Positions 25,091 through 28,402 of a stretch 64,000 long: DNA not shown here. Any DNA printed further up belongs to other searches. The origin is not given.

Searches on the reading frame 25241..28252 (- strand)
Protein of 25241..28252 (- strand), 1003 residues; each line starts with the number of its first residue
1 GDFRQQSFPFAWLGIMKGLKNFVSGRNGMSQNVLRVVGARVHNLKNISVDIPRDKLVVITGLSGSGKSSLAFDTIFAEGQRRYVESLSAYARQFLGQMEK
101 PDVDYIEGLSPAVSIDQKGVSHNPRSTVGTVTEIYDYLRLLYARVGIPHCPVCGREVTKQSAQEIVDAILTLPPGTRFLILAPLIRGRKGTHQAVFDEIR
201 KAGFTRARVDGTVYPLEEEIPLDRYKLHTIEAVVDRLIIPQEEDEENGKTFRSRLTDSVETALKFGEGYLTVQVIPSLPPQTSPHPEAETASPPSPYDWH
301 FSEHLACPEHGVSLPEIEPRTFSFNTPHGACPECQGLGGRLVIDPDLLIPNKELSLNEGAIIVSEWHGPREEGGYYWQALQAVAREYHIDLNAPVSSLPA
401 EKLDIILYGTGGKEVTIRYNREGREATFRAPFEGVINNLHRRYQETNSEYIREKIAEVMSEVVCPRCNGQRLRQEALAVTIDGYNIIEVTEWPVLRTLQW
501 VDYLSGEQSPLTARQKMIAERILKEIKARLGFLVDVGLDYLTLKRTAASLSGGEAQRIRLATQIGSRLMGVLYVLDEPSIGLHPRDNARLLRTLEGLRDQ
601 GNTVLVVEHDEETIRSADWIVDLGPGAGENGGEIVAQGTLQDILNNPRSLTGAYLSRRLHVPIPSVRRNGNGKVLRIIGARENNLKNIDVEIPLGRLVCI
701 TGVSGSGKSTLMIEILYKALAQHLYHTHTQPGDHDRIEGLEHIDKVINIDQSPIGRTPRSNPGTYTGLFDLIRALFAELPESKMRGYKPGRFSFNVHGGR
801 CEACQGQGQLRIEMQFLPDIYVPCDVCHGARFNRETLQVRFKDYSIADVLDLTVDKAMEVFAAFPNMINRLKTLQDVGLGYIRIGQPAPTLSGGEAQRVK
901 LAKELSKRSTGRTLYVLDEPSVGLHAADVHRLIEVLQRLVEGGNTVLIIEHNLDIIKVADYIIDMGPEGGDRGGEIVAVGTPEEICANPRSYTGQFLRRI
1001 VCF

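Call 44: search_protein_families(library=pfam, proteins=[window:25241-28252:-], max_evalue=0.00001)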
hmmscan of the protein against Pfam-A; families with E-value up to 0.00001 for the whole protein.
window:25241-28252:- (1003 aa): 8 families
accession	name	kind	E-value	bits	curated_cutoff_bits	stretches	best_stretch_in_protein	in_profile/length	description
PF17755.6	UvrA_DNA-bind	-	2.8e-39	134.3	23.2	1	344-456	1-109/110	UvrA DNA-binding domain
PF17760.6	UvrA_inter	-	1.5e-35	121.8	23.3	1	160-273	1-106/109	UvrA interaction domain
PF00005.33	ABC_tran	-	1.2e-20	74.9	25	0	685-713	1-29/137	ABC transporter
PF02463.25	SMC_N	-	7.8e-11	42.3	40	0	890-965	136-211/220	RecF/RecN/SMC N terminal domain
PF13304.12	AAA_21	-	9.1e-10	39.5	27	0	897-948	244-295/304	AAA domain, putative AbiEii toxin, Type IV TA system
PF13191.12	AAA_16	-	1.3e-09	39.2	32.6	0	694-726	23-55/167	AAA ATPase domain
PF13555.12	AAA_29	-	1.3e-07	31.7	27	0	691-712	18-39/61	P-loop containing region of AAA domain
PF20720.3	nSTAND3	-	6.9e-06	26.3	27.2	0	696-723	18-45/155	Novel STAND NTPase 3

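Call 45: find_related_loci(query=window:25241-28252:-, collection=genome_contigs, flank=500)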
Query window:25241-28252:- (1003 aa) in genome_contigs; peptide patterns used: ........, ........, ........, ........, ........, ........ (x = any residue, [..] = any of these).
600 stretches matched a pattern (row limit reached: there are more); 598 encode a relative of the query (tblastn E <= 1e-3); the best 80 are kept; 80 distinct loci.
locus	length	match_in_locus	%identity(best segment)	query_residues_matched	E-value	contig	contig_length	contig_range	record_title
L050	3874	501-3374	74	24-998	0e+0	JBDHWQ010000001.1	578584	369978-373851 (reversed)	MAG: Longilinea sp. isolate AS-MESO-3CA.245 NODE_14_length_578584_cov_7.738876, whole genome shotgun sequence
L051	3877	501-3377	75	28-998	0e+0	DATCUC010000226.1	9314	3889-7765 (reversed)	MAG TPA_asm: Anaerolineaceae bacterium isolate SMAG_U7347 k141_47857, whole genome shotgun sequence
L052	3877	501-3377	75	29-998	0e+0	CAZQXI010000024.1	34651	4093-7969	MAG TPA_asm: uncultured Anaerolinea sp. isolate SRP302447_co4_258 genome assembly, contig: NODE_3370_length_34651_cov_17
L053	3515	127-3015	73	29-998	0e+0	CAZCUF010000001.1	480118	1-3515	MAG TPA_asm: uncultured Anaerolineaceae bacterium isolate SRP263991_co5_211 genome assembly, contig: NODE_7_length_48011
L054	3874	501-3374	69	29-1001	0e+0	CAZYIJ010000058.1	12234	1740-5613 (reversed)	MAG TPA_asm: uncultured Anaerolineaceae bacterium isolate binchicken_co45_694 genome assembly, contig: NODE_9423_length_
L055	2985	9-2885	68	26-1001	0e+0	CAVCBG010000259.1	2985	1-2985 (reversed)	Anaerovoracaceae bacterium isolate SRR8978372_cleanbin_000004 genome assembly, contig: Spades_SRR8978372_contig_2721, wh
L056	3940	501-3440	67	28-1001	0e+0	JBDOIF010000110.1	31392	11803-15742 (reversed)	MAG: Anaerolineae bacterium isolate TC202112_Ori_Bins009 k147_222535, whole genome shotgun sequence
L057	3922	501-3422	65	21-998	0e+0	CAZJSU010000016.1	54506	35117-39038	MAG TPA_asm: uncultured Anaerolineaceae bacterium isolate SRP268622_co1_277 genome assembly, contig: NODE_1050_length_54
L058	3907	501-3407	64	28-1001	0e+0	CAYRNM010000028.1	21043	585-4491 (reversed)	MAG TPA_asm: uncultured Anaerolineae bacterium isolate SRP098346_co1_12 genome assembly, contig: NODE_2348_length_21043_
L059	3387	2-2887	64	29-999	0e+0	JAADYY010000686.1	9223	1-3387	MAG: Chloroflexi bacterium isolate TC_22 k99_3495059, whole genome shotgun sequence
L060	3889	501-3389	65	29-1003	0e+0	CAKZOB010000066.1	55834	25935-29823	MAG TPA_asm: uncultured Anaerolineales bacterium isolate SRR5214706_bin.22_CONCOCT_v1.1_MAG genome assembly, contig: ERZ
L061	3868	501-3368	65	31-1002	0e+0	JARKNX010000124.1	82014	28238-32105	MAG: Aggregatilineales bacterium isolate D110_maxbin.037 k141_245841, whole genome shotgun sequence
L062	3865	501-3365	61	14-1001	0e+0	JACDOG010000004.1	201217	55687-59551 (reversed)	MAG: Thermoanaerobacteraceae bacterium isolate GB_MAG15_131 c_000000000051, whole genome shotgun sequence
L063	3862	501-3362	61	26-999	0e+0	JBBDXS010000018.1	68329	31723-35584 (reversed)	MAG: Dehalococcoidia bacterium isolate LejiaD_66_34 Lejia_D_762_length_68329_cov_20, whole genome shotgun sequence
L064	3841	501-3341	60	29-1001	0e+0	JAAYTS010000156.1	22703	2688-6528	MAG: Clostridium sp. isolate AS24abBPME_67 45089_AS24, whole genome shotgun sequence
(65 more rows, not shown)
